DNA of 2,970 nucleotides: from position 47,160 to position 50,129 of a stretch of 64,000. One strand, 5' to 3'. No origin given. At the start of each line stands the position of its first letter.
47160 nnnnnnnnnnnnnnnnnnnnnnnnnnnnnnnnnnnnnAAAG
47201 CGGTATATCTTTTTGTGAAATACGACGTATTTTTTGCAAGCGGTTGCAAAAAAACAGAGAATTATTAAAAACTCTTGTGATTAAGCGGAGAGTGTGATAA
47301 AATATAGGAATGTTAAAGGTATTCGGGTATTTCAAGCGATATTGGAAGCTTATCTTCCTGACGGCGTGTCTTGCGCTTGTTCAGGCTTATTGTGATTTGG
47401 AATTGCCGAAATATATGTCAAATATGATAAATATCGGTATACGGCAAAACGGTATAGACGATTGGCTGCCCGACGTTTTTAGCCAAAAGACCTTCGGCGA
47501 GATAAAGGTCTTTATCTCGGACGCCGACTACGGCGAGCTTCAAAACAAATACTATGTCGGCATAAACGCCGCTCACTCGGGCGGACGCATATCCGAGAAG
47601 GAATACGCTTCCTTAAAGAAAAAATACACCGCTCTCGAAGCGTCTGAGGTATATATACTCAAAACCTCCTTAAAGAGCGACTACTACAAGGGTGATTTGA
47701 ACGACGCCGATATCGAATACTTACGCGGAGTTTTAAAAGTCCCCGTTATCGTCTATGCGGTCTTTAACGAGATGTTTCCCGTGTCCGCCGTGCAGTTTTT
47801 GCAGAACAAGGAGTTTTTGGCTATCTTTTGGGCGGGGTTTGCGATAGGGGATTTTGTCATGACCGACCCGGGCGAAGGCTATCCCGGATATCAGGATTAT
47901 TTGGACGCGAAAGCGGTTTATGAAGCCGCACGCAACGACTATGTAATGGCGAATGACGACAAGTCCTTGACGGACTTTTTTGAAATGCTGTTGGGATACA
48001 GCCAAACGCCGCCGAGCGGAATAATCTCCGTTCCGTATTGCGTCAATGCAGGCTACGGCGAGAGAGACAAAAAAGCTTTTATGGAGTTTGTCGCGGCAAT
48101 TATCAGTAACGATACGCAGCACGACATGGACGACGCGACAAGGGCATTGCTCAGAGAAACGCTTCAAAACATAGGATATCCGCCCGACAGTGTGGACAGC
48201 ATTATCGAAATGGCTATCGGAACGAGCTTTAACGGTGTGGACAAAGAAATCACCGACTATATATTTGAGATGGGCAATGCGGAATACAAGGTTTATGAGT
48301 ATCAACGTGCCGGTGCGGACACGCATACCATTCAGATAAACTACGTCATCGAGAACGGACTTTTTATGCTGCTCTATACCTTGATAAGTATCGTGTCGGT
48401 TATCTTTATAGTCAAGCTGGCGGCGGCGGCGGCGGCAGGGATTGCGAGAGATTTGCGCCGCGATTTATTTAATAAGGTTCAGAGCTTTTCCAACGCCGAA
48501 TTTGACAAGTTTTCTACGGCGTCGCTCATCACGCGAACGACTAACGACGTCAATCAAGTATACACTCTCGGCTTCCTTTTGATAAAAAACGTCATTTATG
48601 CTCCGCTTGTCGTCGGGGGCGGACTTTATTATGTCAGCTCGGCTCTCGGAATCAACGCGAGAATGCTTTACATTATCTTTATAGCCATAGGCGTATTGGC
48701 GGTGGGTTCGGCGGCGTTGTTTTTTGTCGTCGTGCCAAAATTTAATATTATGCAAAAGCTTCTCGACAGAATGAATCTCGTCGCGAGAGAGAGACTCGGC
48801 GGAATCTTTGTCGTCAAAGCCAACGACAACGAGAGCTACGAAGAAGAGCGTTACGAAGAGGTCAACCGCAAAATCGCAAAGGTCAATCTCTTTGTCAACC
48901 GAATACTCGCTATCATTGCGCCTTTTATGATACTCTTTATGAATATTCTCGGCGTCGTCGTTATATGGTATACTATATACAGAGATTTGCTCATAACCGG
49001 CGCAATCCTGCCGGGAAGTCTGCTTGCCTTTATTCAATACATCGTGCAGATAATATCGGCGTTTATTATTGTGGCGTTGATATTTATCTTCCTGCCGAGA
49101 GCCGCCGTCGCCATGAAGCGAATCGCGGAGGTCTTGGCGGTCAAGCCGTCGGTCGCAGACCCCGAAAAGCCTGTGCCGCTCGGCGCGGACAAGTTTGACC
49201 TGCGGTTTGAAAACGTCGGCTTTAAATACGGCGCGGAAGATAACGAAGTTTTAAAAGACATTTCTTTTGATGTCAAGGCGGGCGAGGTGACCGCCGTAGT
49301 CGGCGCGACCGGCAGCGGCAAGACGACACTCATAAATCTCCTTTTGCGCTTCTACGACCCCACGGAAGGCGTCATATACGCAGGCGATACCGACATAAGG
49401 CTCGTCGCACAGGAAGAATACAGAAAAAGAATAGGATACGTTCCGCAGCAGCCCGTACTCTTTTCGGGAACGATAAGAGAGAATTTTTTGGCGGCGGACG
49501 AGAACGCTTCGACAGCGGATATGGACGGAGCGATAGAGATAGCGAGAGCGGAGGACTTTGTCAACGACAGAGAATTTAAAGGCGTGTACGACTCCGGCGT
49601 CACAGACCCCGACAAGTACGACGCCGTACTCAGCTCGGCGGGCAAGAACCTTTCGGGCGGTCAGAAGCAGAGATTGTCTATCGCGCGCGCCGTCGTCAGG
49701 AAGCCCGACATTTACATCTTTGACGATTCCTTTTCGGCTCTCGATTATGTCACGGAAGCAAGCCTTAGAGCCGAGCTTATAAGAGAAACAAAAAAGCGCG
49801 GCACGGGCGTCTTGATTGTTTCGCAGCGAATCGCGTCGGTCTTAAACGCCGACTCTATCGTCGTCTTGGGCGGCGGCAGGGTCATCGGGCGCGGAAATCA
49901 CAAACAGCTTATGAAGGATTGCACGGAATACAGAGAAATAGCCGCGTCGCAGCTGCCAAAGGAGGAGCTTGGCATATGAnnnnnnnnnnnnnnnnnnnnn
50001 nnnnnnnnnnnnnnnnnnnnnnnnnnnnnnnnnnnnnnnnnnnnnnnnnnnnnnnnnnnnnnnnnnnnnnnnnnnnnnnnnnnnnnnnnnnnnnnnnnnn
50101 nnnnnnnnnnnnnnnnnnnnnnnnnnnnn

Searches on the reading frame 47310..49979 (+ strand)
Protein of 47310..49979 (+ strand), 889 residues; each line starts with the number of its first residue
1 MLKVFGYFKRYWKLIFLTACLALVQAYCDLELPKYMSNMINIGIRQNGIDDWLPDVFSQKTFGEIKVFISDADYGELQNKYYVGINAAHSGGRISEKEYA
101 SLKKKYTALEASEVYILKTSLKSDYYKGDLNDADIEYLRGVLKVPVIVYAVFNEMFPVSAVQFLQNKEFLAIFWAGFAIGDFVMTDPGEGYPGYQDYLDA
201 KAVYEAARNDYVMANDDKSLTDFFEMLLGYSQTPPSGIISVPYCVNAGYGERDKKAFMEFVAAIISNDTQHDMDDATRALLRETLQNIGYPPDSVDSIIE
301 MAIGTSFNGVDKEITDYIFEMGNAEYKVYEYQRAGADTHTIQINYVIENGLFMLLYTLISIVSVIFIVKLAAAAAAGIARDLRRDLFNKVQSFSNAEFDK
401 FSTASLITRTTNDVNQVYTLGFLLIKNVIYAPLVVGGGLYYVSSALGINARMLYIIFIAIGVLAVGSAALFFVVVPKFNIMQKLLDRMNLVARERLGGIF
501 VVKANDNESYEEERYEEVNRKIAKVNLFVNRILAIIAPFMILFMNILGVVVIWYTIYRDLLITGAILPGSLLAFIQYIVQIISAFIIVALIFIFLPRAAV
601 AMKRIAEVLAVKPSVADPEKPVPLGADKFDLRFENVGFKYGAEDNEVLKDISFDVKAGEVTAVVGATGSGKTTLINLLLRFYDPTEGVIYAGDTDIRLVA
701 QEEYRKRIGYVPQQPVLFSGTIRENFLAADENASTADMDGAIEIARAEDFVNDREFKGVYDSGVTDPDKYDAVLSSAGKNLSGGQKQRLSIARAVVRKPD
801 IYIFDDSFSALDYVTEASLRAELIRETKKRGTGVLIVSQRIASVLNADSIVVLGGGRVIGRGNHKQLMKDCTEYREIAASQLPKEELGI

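Call 115: search_protein_families(library=pfam, proteins=[window:47310-49979:+], max_evalue=0.00001)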
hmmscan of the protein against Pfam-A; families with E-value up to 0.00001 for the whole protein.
window:47310-49979:+ (889 aa): 3 families
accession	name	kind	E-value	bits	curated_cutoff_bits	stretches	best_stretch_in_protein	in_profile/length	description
PF00005.33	ABC_tran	-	4.6e-31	108.7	25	1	648-808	1-136/137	ABC transporter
PF00664.28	ABC_membrane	-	4e-19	69.8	28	1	336-584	37-273/274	ABC transporter transmembrane region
PF02463.25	SMC_N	-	4.3e-06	26.8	40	0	659-851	25-209/220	RecF/RecN/SMC N terminal domain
